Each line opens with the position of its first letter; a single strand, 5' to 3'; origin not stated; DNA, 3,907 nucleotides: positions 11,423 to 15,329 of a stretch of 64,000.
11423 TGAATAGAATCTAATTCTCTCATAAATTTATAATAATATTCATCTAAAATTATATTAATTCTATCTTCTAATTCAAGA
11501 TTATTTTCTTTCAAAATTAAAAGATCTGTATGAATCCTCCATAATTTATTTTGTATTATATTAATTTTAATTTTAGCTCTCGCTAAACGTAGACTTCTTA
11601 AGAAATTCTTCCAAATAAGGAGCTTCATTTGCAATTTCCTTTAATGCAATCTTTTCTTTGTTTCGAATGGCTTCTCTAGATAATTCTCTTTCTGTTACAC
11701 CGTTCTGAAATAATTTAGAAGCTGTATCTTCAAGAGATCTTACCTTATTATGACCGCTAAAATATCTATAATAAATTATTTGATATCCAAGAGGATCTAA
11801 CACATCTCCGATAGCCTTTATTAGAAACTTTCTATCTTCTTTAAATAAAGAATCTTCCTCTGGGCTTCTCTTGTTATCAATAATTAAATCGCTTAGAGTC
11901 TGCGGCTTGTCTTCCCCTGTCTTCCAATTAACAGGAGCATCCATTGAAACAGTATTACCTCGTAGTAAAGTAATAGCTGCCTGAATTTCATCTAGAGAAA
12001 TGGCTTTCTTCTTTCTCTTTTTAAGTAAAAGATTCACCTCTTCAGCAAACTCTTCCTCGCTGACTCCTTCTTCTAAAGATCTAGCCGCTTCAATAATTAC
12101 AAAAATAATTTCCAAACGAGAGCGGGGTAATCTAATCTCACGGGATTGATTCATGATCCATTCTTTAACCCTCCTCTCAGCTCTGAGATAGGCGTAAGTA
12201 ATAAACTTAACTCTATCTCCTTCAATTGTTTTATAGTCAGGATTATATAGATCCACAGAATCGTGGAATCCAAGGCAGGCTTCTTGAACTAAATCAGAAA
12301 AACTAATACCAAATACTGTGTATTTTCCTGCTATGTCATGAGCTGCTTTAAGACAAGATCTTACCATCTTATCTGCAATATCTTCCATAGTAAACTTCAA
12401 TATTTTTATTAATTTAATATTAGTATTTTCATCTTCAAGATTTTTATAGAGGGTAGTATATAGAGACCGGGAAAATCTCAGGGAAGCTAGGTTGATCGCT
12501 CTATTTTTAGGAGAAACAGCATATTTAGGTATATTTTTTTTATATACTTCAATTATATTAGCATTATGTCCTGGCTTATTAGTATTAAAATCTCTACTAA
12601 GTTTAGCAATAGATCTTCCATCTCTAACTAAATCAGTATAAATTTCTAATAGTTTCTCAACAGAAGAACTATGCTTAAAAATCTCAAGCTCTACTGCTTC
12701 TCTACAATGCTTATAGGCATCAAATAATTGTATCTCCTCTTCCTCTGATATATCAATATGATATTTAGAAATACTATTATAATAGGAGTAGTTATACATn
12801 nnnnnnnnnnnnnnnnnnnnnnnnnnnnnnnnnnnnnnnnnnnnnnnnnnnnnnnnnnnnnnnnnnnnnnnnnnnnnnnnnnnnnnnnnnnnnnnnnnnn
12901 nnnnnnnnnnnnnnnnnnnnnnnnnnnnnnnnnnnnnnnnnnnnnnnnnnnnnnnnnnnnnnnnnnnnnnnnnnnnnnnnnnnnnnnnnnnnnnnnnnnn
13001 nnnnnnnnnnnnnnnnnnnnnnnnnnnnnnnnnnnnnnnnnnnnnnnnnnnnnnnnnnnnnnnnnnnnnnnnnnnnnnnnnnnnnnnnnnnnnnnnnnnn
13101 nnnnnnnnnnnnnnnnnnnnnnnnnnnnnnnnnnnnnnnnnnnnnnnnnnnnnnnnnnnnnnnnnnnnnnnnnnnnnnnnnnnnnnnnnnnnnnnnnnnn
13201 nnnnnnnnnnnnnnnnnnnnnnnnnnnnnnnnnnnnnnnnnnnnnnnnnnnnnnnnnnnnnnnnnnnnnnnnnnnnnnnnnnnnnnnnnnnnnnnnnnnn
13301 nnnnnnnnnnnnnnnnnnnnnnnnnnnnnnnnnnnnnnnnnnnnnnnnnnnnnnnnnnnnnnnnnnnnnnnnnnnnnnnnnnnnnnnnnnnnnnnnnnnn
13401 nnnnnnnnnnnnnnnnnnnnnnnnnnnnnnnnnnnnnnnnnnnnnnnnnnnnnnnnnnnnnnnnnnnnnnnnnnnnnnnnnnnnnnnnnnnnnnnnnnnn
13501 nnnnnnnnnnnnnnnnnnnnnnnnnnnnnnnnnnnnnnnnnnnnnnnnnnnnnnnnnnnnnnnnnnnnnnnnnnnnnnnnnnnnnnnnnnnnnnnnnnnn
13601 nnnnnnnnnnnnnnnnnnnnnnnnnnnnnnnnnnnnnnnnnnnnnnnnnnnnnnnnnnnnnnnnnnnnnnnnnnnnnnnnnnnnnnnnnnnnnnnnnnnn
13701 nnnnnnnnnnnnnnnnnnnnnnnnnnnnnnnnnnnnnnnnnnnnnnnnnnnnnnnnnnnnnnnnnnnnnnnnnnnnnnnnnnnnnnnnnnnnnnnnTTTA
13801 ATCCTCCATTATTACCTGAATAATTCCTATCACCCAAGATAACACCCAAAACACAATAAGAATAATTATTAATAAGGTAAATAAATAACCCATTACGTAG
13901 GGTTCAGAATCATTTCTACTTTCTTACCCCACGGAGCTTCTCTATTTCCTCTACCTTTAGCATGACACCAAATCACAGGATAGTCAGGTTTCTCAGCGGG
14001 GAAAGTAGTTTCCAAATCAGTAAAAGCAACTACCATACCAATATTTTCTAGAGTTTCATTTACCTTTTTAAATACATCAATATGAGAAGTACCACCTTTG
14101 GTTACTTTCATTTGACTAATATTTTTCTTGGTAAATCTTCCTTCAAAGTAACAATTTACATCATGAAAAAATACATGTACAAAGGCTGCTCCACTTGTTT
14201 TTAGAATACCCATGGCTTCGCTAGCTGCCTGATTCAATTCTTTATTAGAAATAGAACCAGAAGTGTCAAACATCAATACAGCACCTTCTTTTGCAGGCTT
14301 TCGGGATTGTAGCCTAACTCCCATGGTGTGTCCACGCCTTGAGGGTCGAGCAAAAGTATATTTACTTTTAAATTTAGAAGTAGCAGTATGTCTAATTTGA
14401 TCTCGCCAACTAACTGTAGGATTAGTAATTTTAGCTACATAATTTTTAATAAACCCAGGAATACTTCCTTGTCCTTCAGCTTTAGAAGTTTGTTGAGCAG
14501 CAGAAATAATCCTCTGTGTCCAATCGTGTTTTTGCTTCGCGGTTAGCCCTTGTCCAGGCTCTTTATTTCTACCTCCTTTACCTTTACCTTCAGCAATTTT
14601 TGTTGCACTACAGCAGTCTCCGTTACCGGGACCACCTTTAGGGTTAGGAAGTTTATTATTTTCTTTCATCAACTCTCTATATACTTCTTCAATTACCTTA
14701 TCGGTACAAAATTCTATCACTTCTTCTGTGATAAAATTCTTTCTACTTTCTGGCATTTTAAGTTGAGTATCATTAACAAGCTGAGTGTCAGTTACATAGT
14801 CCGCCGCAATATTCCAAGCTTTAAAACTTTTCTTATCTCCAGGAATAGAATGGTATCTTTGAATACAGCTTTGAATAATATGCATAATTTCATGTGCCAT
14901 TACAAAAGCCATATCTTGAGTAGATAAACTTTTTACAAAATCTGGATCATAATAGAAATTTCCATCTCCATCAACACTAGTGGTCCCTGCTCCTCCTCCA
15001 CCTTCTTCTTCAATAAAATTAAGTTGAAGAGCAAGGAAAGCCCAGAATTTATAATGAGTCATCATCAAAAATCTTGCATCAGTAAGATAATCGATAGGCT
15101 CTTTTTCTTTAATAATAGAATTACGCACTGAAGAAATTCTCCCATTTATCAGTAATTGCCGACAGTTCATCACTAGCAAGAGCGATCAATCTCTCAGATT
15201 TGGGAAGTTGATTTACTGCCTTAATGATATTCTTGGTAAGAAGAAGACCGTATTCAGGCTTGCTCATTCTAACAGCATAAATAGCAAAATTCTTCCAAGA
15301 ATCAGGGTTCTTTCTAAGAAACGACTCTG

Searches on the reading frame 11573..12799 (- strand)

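Call 11: search_protein_families(library=pfam, proteins=[window:11573-12799:-])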
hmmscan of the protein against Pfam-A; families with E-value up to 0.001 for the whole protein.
window:11573-12799:- (408 aa): 1 family
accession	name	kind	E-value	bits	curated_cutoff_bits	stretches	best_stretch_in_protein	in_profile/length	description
PF04542.20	Sigma70_r2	-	1.9e-06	28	24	1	145-220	1-70/71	Sigma-70 region 2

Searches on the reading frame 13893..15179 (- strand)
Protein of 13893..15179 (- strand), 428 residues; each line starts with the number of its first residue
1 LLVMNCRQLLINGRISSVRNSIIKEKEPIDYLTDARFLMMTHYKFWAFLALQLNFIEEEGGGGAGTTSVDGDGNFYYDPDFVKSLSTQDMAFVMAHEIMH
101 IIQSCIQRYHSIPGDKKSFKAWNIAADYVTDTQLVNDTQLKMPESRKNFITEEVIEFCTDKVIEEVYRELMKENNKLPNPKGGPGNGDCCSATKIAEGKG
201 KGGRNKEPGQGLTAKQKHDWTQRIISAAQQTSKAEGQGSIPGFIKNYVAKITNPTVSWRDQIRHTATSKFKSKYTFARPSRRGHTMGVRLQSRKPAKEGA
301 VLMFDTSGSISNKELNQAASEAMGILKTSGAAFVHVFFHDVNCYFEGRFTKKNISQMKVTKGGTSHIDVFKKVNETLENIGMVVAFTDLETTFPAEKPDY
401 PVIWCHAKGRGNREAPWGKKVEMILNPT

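Call 83: search_protein_families(library=pfam, proteins=[window:13893-15179:-], max_evalue=0.001)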
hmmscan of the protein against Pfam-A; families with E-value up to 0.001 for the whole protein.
window:13893-15179:- (428 aa): 2 families
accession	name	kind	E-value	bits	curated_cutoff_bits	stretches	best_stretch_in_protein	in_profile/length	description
PF13203.12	DUF2201_N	-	2.5e-29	103.2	23.2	1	32-283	6-255/271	Putative metallopeptidase domain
PF09967.15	DUF2201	-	3.8e-19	69.5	26.4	1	301-423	2-122/123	VWA-like domain (DUF2201)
